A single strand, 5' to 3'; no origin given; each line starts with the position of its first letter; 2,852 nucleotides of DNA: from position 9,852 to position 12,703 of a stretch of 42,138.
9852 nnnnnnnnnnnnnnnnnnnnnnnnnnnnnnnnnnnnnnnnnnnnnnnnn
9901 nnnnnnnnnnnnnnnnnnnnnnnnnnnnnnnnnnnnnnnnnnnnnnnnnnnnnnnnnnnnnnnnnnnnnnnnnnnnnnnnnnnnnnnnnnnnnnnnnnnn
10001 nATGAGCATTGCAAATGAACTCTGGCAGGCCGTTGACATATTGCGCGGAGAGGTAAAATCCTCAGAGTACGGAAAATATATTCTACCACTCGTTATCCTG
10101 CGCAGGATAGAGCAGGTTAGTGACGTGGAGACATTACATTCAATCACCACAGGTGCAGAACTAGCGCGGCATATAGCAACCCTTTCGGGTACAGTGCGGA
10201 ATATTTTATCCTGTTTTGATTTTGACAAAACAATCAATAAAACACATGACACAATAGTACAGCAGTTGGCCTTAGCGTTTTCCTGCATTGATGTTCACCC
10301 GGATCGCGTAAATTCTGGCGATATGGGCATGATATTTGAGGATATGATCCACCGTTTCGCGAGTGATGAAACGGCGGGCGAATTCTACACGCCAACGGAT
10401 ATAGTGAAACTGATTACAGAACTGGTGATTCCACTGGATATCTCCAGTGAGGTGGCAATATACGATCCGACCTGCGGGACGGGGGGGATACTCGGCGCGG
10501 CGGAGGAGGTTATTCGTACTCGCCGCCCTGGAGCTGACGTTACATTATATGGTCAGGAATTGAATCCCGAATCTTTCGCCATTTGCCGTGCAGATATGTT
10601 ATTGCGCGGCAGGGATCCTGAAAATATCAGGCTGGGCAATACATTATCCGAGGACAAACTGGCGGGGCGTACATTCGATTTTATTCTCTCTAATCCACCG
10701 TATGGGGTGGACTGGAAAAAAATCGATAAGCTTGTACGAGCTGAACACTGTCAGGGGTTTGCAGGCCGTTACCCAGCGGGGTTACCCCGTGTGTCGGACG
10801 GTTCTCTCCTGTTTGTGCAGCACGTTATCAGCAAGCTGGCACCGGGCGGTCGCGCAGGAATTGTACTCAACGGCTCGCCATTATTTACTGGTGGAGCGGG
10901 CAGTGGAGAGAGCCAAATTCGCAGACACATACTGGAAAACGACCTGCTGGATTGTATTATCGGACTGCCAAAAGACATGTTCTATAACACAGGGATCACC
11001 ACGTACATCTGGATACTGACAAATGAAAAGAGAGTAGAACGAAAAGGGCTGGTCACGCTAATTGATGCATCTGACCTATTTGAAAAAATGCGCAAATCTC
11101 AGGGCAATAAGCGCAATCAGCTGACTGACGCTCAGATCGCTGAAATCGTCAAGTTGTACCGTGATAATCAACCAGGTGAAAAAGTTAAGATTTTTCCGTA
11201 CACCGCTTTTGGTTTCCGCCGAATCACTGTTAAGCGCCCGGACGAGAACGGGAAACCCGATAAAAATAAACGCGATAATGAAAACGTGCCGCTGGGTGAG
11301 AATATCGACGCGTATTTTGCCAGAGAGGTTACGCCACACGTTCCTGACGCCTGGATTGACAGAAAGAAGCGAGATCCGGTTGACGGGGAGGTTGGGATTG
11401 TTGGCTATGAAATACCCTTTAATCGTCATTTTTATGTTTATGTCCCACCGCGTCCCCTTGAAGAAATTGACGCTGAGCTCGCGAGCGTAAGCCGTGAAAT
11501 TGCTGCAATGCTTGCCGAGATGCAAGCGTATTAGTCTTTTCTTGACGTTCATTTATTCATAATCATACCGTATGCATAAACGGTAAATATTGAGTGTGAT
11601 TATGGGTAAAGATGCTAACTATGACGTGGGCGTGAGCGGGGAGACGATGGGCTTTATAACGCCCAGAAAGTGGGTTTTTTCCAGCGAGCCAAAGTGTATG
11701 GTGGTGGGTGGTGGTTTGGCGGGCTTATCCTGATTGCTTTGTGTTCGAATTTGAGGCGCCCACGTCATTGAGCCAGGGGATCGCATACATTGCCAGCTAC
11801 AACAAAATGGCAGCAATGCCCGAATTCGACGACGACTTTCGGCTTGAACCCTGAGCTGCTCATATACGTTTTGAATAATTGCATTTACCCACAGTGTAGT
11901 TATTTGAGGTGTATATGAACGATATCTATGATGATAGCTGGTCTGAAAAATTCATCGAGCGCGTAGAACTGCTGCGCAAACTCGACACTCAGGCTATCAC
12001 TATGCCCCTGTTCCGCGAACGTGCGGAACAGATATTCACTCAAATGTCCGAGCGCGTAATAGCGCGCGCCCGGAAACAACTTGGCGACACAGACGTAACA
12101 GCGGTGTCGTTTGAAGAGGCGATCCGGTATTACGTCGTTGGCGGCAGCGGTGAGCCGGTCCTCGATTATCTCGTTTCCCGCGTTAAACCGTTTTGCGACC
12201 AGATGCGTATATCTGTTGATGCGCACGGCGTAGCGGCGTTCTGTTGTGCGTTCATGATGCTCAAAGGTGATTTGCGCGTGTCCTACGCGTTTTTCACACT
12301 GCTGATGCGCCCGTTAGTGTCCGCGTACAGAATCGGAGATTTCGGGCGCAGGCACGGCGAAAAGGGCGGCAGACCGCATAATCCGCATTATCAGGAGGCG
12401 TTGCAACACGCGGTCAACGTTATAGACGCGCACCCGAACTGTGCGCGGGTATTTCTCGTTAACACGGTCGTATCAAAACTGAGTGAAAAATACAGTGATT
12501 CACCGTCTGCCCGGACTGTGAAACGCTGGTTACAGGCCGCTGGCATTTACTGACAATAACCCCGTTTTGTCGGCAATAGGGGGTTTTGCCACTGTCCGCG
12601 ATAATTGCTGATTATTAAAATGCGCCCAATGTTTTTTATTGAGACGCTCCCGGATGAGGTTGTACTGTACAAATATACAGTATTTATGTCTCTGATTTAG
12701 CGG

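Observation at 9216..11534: HNH endonuclease translationally coupled to an HsdM-like N6-adenine methyltransferase lacking a specificity subunit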

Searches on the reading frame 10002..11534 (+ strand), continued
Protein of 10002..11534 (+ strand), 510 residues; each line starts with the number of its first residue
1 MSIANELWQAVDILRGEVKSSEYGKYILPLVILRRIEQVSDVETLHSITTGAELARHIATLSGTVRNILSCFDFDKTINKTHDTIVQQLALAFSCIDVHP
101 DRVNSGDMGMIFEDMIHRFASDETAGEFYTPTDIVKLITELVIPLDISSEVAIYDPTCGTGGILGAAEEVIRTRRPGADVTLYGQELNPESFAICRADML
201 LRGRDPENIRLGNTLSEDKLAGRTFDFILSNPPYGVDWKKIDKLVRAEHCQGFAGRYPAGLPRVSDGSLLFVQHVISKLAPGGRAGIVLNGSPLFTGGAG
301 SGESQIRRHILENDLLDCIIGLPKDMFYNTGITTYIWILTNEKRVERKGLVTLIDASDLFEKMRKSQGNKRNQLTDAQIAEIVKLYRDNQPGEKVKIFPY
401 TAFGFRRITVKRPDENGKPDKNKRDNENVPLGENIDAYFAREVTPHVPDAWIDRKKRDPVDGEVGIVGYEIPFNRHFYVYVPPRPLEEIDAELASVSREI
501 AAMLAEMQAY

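Call 45: find_encoding_contigs(protein=P0022, flank=9000, max_places=2)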
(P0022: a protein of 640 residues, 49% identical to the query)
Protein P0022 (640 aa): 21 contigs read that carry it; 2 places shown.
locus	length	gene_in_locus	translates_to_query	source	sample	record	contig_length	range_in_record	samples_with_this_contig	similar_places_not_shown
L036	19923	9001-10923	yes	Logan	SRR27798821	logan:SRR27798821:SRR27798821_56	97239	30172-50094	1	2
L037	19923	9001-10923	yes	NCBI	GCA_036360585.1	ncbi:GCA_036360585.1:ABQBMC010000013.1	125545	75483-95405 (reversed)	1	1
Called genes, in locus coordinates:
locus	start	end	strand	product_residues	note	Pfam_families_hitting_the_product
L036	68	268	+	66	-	PF05930:Phage_AlpA, PF12728:HTH_17 (faint)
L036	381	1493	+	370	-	-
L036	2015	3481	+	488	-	-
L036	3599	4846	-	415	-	PF03222:Trp_Tyr_perm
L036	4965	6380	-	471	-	PF00155:Aminotran_1_2 (faint), PF01212:Beta_elim_lyase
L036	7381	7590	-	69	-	PF00005:ABC_tran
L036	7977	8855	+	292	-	-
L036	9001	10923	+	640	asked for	PF12161:HsdM_N, PF02384:N6_Mtase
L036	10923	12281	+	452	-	PF01420:Methylase_S (weak)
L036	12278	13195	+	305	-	PF18899:DUF5655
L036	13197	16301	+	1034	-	PF04313:HSDR_N, PF00270:DEAD (weak), PF04851:ResIII, PF18766:SWI2_SNF2, PF22679:T1R_D3-like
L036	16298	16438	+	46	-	-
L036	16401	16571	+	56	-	-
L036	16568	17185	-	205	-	PF02661:Fic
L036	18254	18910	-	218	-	PF00149:Metallophos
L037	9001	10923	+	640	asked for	PF12161:HsdM_N, PF02384:N6_Mtase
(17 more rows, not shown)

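Call 70: find_related_loci(query=window:10002-11534:+, collection=viral_contigs, flank=5000)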
Query window:10002-11534:+ (510 aa) in viral_contigs; peptide patterns used: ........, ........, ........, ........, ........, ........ (x = any residue, [..] = any of these).
20 stretches matched a pattern; 1 encode a relative of the query (tblastn E <= 1e-3); 1 distinct loci.
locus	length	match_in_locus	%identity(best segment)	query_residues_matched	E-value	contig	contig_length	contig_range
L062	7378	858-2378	73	1-507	0e+0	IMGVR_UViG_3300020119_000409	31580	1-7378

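Call 72: find_related_loci(query=A7, collection=metagenome_contigs, flank=5000)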
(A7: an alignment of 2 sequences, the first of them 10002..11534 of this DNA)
Query A7 (510 aa) in metagenome_contigs; peptide patterns used: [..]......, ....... (x = any residue, [..] = any of these).
600 stretches matched a pattern (row limit reached: there are more); 375 encode a relative of the query (tblastn E <= 1e-3); the best 80 are kept; 80 distinct loci.
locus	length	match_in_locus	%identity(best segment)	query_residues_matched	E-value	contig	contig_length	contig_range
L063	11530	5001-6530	100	1-510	0e+0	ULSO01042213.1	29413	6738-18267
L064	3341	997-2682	47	7-509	7e-169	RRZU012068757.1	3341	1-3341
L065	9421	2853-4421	48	4-504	1e-152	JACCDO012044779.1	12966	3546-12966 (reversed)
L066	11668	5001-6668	44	4-507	6e-150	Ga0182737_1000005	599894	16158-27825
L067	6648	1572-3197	45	7-507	3e-149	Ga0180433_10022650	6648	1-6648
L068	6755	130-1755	45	7-507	7e-149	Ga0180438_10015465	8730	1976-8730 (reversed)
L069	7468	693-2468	44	3-504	2e-148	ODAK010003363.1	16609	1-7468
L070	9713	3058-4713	43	4-507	4e-141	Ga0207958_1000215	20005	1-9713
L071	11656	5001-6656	43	4-507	4e-141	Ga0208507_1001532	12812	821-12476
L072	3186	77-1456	48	57-507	8e-147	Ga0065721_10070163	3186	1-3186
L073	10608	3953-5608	43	4-507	9e-141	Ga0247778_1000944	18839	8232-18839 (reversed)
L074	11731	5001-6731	42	7-510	1e-139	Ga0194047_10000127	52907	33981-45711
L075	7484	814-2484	42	4-507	5e-139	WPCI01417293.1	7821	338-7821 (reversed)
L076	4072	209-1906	41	7-499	6e-139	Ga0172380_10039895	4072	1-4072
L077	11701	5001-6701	43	3-507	7e-136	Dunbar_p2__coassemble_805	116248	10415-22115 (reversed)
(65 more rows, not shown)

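Call 75: search_protein_families(library=pfam, alignment_id=A8, max_evalue=0.01)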
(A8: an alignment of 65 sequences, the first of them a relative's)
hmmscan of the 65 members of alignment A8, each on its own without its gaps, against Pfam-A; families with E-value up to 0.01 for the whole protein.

A. member 1, L065:4530-5039:+ (169 aa): 0 families

B. families by the number of members that match (of 65 scanned): 10 families
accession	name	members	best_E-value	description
PF01420.25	Methylase_S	54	9.8e-41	Type I restriction modification DNA specificity domain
PF07751.16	Abi_2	4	3e-59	Abi-like protein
PF06250.17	YhcG_C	3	2.9e-53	YhcG PDDEXK nuclease domain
PF17761.7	DUF1016_N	3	5.1e-40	DUF1016 N-terminal domain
PF17762.8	HTH_ParB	3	0.00024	ParB HTH domain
PF12686.12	DUF3800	2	1.1e-05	Protein of unknown function (DUF3800)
PF08946.15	Osmo_CC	1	7.9e-05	Osmosensory transporter coiled coil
PF17948.6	DnaT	1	0.0004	DnaT DNA-binding domain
PF14613.12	HAM1_C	1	0.0072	HAM1-like, C-terminal domain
PF07303.18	Occludin_ELL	1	0.0088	Occludin homology domain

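Call 78: search_protein_families(library=pfam, proteins=[L065:385-957:+, L065:1286-2239:+, L065:2236-2850:+, L065:4530-5039:+, L065:5365-5985:+, L065:6001-6309:+, L065:6563-7153:+, L065:7122-8492:+, L065:8535-8843:+, L065:147-407:+], max_evalue=0.01)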
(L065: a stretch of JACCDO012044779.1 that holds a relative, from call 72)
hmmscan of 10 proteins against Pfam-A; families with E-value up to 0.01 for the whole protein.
L065:385-957:+ (190 aa): 0 families

L065:1286-2239:+ (317 aa): 15 families
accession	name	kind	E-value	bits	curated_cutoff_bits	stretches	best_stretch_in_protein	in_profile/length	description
PF13404.12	HTH_AsnC-type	-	2.4e-12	46.9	27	0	281-303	19-41/42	AsnC-type helix-turn-helix domain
PF08281.18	Sigma70_r4_2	-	3.9e-09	36.5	25.7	0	181-200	27-46/54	Sigma-70, region 4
PF04545.22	Sigma70_r4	-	2e-07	30.9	24.1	0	131-147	20-36/50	Sigma-70, region 4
PF00165.29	HTH_AraC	-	4.1e-07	30.4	26.6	0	275-302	4-31/42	Bacterial regulatory helix-turn-helix proteins, AraC family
PF13412.12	HTH_24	-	1.6e-06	28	21.9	0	281-303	19-41/48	Winged helix-turn-helix DNA-binding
PF13384.12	HTH_23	-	6.8e-06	26.2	24.6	0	221-242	9-30/50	Homeodomain-like domain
PF10545.15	MADF_DNA_bdg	-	7.7e-06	26.6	22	0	164-200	10-48/84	Alcohol dehydrogenase transcription factor Myb/SANT-like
PF18024.7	HTH_50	-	5.9e-05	23.1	27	0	284-306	28-50/50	Helix-turn-helix domain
PF22980.2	Myb_DNA-bind_8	-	6.4e-05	22.6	27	0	83-108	22-47/50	Myb-like DNA-binding domain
PF13518.12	HTH_28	-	8.6e-05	23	25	0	271-300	4-32/52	Helix-turn-helix domain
PF04324.20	Fer2_BFD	-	0.00026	21.7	26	0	67-93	7-34/50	BFD-like [2Fe-2S] binding domain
PF01388.27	ARID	-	0.00041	21.1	24.1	0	162-193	33-65/89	ARID/BRIGHT DNA binding domain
PF01022.26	HTH_5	-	0.0053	17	22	0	283-297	19-33/47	Bacterial regulatory protein, arsR family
PF19889.5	DUF6362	-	0.0085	16.9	31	0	219-252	60-93/98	Domain of unknown function (DUF6362)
PF01418.23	HTH_6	-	0.0098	16.3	28.3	0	278-306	33-61/77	Helix-turn-helix domain, rpiR family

L065:2236-2850:+ (204 aa): 5 families
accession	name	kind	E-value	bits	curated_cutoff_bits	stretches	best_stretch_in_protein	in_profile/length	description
PF13518.12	HTH_28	-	8.5e-06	26.2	25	0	165-186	9-30/52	Helix-turn-helix domain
PF00165.29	HTH_AraC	-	2e-05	25.1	26.6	0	116-134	7-25/42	Bacterial regulatory helix-turn-helix proteins, AraC family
PF13384.12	HTH_23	-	0.00079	19.6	24.6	0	118-131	18-31/50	Homeodomain-like domain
PF21291.3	CYNS_N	-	0.0012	19.2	27.1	0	52-79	3-30/69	Cyanate hydratase, N-terminal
PF13404.12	HTH_AsnC-type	-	0.0041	17.3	27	0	67-89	19-41/42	AsnC-type helix-turn-helix domain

L065:4530-5039:+ (169 aa): 0 families

L065:5365-5985:+ (206 aa): 6 families
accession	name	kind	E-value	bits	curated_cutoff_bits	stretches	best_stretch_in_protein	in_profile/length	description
PF00239.26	Resolvase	-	7.8e-42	143.2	23.3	1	17-148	2-144/145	Resolvase, N terminal domain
PF02796.21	HTH_7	-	1.3e-07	32.1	23.8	1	151-196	1-43/45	Helix-turn-helix domain of resolvase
PF13384.12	HTH_23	-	7e-06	26.1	24.6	1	166-199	9-45/50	Homeodomain-like domain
PF19575.5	HTH_58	-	0.00011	22.4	23.8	1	164-204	16-56/62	Helix-turn-helix domain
PF08281.18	Sigma70_r4_2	-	0.00048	20.2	25.7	1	158-193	9-45/54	Sigma-70, region 4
PF13518.12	HTH_28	-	0.0013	19.2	25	1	166-196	4-34/52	Helix-turn-helix domain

L065:6001-6309:+ (102 aa): 0 families

L065:6563-7153:+ (196 aa): 0 families

L065:7122-8492:+ (456 aa): 2 families
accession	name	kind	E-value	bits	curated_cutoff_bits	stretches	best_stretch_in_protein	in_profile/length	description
PF02384.22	N6_Mtase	-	3.8e-76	256.8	20.4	1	96-405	2-308/311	N-6 DNA Methylase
PF07669.17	Eco57I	-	0.0012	19.5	25.3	0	216-306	75-165/171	Eco57I restriction-modification methylase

L065:8535-8843:+ (102 aa): 0 families

L065:147-407:+ (86 aa): 0 families

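Call 86: search_protein_families(library=pfam, proteins=[L002:361-852:+], max_evalue=0.01)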
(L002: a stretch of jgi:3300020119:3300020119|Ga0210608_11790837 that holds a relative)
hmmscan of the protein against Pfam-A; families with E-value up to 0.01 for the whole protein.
L002:361-852:+ (163 aa): 0 families

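Call 93: predict_structure(alignment_id=A5)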
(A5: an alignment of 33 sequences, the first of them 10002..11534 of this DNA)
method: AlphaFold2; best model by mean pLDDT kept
length: 510 residues; sequences in the alignment: 33
mean_pLDDT: 77.4   pTM: 0.73
mean pLDDT of the five models: 77.4, 77.0, 59.7, 55.3, 50.5
residues with pLDDT >= 90: 113; 70-90: 263; 50-70: 88; < 50: 46
segments of 3 or more residues with pLDDT < 50: 121-130, 159-164, 234-236, 252-255, 363-370, 474-483
pLDDT, mean of each block of 10 residues (from residue 1): 77 84 83 89 90 91 86 86 92 90 73 62 41 75 87 71 60 86 78 78 80 69 84 53 57 48 57 81 84 59 79 90 66 81 91 82 47 75 92 88 89 87 87 90 88 91 89 46 66 91 83
secondary structure, 60 per line:
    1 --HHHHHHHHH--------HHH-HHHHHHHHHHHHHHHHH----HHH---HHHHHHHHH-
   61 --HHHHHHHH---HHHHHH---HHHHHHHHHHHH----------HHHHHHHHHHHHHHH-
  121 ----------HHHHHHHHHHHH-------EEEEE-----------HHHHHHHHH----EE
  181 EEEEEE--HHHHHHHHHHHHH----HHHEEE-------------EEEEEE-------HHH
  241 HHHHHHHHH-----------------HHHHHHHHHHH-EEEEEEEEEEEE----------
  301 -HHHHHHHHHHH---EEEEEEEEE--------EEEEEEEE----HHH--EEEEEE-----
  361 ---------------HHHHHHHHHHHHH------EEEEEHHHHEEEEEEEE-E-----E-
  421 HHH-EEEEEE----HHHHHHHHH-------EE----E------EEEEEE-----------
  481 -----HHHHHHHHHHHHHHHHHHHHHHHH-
elements in order: H3-11 H24-40 H51-59 H63-70 H74-79 H83-94 H105-119 H131-142 E150-154 H166-174 E179-186 H189-201 E209-211 E225-230 H238-249 H267-277 E279-290 H302-312 E316-324 E333-340 E350-355 H376-388 E395-399 H400-403 E404-411 E425-430 H435-443 E464-469 H486-509

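Call 95: fold_search(model_id=the predicted structure, library=pdb)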
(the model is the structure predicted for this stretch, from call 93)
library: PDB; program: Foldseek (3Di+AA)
matches with E <= 10: 1418; with E <= 0.001: 513
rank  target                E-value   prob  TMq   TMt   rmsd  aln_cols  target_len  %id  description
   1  7vs4_A                9.3e-24  1.00  0.60  0.62  10.4       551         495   23  Crystal structure of PacII_M1M2S-DNA(m6A)-SAH complex (released 2022-11-30)
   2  7vru_A                1.0e-23  1.00  0.63  0.65   4.2       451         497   26  Crystal structure of PacII_M1M2S-DNA-SAH complex (released 2022-11-30)
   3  3lkd_B                1.6e-22  1.00  0.59  0.64   5.8       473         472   25  Crystal Structure of the type I restriction-modification system methyltransferase subunit from Streptococcus thermophi (released 2010-02-09)
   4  3lkd_A                1.7e-22  1.00  0.59  0.64   5.7       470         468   26  Crystal Structure of the type I restriction-modification system methyltransferase subunit from Streptococcus thermophi (released 2010-02-09)
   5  7vs4_B                2.1e-22  1.00  0.56  0.58   6.7       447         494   26  Crystal structure of PacII_M1M2S-DNA(m6A)-SAH complex (released 2022-11-30)
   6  7vru_B                7.1e-22  1.00  0.57  0.59   6.8       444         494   26  Crystal structure of PacII_M1M2S-DNA-SAH complex (released 2022-11-30)
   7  2okc_A                8.7e-19  1.00  0.55  0.65   5.5       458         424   19  Crystal structure of Type I restriction enzyme StySJI M protein (NP_813429.1) from Bacteroides thetaiotaomicron VPI-54 (released 2007-01-30)
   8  2y7c_B                9.7e-19  1.00  0.56  0.55  10.0       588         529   19  Atomic model of the Ocr-bound methylase complex from the Type I restriction-modification enzyme EcoKI (M2S1). Based on (released 2011-02-09)
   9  2okc_B                1.5e-18  1.00  0.55  0.64   5.6       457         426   18  Crystal structure of Type I restriction enzyme StySJI M protein (NP_813429.1) from Bacteroides thetaiotaomicron VPI-54 (released 2007-01-30)
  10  3khk_B                2.1e-18  1.00  0.55  0.57   8.4       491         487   20  Crystal structure of type-I restriction-modification system methylation subunit (MM_0429) from Methanosarchina mazei. (released 2010-01-19)
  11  7eew_A                2.6e-18  1.00  0.55  0.47   5.5       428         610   18  Crystal structure of the intact MTase from Vibrio vulnificus YJ016 in complex with the DNA-mimicking Ocr protein and t (released 2022-03-23)
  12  5ybb_A                3.7e-18  1.00  0.54  0.56  11.7       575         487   20  Structural basis underlying complex assembly andconformational transition of the type I R-M system (released 2017-11-29)
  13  3khk_A                7.2e-18  1.00  0.54  0.56   8.3       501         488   21  Crystal structure of type-I restriction-modification system methylation subunit (MM_0429) from Methanosarchina mazei. (released 2010-01-19)
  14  7bto_A                9.0e-18  1.00  0.53  0.57  10.1       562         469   20  EcoR124I-ArdA in the Translocation State (released 2020-05-27)
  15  7btq_A                1.9e-16  1.00  0.54  0.57  11.2       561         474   21  EcoR124I-DNA in the Restriction-Alleviation State (released 2020-05-27)
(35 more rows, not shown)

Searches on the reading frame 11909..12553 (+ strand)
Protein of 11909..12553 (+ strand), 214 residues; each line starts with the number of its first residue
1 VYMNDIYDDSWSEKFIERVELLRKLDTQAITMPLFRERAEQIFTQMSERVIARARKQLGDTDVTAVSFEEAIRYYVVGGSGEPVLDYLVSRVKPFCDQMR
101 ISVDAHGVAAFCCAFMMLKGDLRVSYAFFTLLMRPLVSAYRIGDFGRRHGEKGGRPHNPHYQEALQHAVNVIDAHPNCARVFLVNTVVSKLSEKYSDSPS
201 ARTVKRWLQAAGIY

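Call 3: search_protein_families(library=pfam, proteins=[window:11909-12553:+], max_evalue=0.01)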
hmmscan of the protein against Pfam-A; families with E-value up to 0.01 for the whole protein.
window:11909-12553:+ (214 aa): 0 families

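Call 4: search_protein_families(library=ncbifam, proteins=[window:11909-12553:+], max_evalue=0.01)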
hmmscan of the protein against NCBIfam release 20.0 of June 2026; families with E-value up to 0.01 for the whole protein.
window:11909-12553:+ (214 aa): 0 families

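Call 8: search_protein_families(library=phrogs, proteins=[window:11909-12553:+], max_evalue=0.01)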
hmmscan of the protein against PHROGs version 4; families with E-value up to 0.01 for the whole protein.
window:11909-12553:+ (214 aa): 1 family
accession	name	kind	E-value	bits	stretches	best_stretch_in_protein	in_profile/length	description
phrog_5215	-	unknown function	8.8e-30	104.7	1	5-209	3-206/213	-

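Call 9: search_protein_families(library=padloc, proteins=[window:11909-12553:+], max_evalue=0.01)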
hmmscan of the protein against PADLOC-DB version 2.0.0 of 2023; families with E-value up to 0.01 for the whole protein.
window:11909-12553:+ (214 aa): 0 families
